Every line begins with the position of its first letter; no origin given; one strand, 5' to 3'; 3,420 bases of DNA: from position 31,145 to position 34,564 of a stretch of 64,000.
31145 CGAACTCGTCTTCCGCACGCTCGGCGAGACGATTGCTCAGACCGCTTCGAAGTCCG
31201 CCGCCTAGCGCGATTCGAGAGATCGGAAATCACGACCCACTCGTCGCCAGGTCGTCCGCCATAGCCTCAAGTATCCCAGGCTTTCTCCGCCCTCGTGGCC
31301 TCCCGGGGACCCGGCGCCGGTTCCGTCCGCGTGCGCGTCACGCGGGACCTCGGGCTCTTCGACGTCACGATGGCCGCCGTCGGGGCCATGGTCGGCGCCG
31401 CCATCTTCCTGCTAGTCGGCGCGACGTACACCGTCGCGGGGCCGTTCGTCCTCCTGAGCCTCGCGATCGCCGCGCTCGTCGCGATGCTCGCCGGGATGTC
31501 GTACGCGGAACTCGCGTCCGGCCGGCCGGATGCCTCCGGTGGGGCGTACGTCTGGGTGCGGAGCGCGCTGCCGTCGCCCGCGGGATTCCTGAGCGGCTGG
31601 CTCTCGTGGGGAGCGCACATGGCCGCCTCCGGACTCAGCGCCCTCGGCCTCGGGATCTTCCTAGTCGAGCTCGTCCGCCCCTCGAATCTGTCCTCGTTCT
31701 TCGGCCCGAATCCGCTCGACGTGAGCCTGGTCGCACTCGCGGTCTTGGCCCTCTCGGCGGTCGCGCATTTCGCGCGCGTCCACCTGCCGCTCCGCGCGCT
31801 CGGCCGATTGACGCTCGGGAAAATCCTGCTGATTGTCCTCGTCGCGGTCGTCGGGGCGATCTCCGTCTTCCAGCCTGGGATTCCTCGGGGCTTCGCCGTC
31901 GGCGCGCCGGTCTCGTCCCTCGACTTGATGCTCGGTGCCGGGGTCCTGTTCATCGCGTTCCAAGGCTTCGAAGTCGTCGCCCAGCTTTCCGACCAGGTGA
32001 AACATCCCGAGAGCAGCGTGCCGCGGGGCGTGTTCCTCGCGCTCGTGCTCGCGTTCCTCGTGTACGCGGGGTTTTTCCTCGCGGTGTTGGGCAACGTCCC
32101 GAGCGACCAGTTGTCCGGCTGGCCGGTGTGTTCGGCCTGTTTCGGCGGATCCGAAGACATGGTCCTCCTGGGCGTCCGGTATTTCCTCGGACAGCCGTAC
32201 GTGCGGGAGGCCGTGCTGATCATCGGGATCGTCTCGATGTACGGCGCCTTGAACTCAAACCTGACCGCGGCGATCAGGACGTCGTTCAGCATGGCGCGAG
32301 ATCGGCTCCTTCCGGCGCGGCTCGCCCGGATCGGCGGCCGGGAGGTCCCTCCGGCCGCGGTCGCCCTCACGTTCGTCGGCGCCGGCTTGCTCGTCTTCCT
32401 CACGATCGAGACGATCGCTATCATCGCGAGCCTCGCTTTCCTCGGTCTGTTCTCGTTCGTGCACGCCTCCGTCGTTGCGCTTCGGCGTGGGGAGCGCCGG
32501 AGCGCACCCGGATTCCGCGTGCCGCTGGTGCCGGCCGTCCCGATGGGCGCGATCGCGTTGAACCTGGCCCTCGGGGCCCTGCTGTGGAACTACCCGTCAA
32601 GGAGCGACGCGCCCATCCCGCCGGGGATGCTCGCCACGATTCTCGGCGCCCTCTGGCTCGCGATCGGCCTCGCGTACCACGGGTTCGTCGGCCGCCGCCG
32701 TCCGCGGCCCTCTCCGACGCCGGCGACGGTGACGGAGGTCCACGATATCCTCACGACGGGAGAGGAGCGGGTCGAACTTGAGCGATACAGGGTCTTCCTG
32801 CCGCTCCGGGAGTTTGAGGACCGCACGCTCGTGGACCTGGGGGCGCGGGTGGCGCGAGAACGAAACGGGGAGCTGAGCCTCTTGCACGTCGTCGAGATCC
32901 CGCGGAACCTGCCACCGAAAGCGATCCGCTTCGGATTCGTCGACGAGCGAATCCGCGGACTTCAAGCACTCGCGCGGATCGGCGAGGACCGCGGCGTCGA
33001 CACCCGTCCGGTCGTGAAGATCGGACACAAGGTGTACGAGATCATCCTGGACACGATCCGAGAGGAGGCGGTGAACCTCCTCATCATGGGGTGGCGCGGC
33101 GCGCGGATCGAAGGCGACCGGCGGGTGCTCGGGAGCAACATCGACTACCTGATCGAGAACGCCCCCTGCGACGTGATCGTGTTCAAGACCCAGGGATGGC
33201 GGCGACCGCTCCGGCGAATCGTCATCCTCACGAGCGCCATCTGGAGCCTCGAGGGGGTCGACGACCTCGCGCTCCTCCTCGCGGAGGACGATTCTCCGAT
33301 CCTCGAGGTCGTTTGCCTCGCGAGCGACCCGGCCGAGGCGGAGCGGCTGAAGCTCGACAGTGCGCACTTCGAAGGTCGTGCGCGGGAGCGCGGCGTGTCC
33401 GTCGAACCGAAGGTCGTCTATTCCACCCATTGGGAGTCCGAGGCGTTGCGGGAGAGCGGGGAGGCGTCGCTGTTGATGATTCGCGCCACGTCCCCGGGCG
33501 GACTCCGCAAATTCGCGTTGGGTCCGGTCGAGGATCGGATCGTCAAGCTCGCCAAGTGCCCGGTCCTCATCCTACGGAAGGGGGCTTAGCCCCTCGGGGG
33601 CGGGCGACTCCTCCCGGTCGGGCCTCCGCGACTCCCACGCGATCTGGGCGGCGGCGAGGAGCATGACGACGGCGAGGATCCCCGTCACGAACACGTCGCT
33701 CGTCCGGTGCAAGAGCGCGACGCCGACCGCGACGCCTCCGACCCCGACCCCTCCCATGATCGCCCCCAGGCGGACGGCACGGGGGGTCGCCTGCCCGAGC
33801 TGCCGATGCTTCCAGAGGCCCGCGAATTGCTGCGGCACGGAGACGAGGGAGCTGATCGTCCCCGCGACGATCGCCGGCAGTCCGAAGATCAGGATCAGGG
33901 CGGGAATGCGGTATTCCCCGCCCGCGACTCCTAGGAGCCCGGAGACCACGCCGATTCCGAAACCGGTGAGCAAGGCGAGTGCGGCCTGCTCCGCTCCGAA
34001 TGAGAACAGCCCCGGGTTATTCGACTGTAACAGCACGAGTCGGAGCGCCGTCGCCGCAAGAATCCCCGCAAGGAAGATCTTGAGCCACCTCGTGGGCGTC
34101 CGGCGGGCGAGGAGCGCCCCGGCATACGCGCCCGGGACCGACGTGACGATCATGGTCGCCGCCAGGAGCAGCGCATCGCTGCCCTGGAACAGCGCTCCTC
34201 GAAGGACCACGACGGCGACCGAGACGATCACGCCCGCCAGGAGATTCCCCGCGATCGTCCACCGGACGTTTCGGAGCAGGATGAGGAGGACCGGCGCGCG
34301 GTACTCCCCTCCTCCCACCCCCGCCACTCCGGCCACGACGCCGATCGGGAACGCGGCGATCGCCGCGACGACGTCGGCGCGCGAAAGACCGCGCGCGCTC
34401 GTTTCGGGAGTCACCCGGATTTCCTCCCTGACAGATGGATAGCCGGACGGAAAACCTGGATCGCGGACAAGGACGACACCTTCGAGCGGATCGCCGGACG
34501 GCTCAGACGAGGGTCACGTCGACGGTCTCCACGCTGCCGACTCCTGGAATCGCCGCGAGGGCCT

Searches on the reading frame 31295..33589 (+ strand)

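Call 24: search_protein_families(library=ncbifam, proteins=[window:31295-33589:+], max_evalue=0.001)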
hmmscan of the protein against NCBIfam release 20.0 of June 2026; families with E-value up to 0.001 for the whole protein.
window:31295-33589:+ (764 aa): 22 families
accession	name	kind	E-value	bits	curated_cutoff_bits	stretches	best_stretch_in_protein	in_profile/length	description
TIGR00909.1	2A0306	subfamily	1.3e-52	179.2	556.8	1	16-422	2-399/429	amino acid transporter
NF053761.1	BrChAATpBcaP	equivalog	7.4e-39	134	690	1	14-426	19-425/460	branched-chain amino acid transporter BcaP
TIGR00906.1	2A0303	subfamily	2e-22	79.3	681.7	2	14-102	28-116/602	cationic amino acid transport permease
TIGR00911.1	2A0308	subfamily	1e-17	63.8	701.8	1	11-412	40-432/505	L-type amino acid transporter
NF008466.1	PRK11357.1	equivalog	4.3e-17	62.2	800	1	15-468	6-438/446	fructoselysine/psicoselysine transporter FrlA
TIGR00905.1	2A0302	subfamily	4.3e-14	52.2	409.05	1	16-373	6-352/473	basic amino acid/polyamine antiporter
NF008245.0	PRK11021.1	equivalog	3.1e-10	39.6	284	1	17-370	6-333/419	L-methionine/branched-chain amino acid transporter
TIGR01773.1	GABAperm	equivalog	5e-10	38.7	678.1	1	19-361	14-343/452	GABA permease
TIGR00913.1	2A0310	subfamily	3.3e-09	36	578.7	1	23-372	8-358/480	amino acid permease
NF053662.1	Glu_GABA_anti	equivalog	1.7e-08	33.9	640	1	43-471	25-449/468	glutamate/gamma-aminobutyrate antiporter GadC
NF008484.0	PRK11387.1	equivalog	9.6e-08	31.4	716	1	19-394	16-387/471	S-methylmethionine permease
TIGR00907.1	2A0304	subfamily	2.3e-07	30.1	598.3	1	51-384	48-391/482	amino acid permease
TIGR03810.1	arg_ornith_anti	equivalog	3.2e-07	29.4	591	1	18-373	2-348/468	arginine-ornithine antiporter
NF007602.0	PRK10249.1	equivalog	2.2e-06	26.9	851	1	17-369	21-358/458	phenylalanine transporter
NF011623.0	PRK15049.1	equivalog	3.3e-06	26.3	773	1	19-398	30-405/499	L-asparagine permease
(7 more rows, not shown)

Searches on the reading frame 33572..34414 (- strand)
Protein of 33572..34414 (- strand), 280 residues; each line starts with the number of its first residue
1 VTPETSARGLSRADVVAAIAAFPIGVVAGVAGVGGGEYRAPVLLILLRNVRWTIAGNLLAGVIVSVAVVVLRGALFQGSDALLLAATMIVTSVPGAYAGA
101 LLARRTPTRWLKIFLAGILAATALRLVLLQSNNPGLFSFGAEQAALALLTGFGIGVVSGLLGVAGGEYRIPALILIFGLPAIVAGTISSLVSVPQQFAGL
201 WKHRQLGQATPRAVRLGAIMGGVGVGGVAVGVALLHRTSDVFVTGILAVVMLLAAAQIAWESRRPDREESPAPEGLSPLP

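Call 24: search_protein_families(library=ncbifam, proteins=[window:33572-34414:-], max_evalue=0.001)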
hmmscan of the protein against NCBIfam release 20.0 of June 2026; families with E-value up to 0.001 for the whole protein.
window:33572-34414:- (280 aa): 0 families

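Call 26: search_protein_families(library=pfam, proteins=[window:33572-34414:-], max_evalue=0.1)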
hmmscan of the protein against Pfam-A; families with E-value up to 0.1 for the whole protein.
window:33572-34414:- (280 aa): 4 families
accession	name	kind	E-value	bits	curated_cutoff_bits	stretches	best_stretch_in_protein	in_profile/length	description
PF01925.25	TauE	-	2e-27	96.8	32.6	2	148-267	2-118/237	Sulfite exporter TauE/SafE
PF25587.1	Rv2743c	-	0.0049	17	27.7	1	204-274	23-92/237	Rv2743c family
PF01169.24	GDT1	-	0.048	14.4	27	1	86-121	38-73/75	Divalent cation/proton antiporter GDT1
PF23933.1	DUF7269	-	0.054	14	29.1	1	221-275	6-61/162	Family of unknown function (DUF7269)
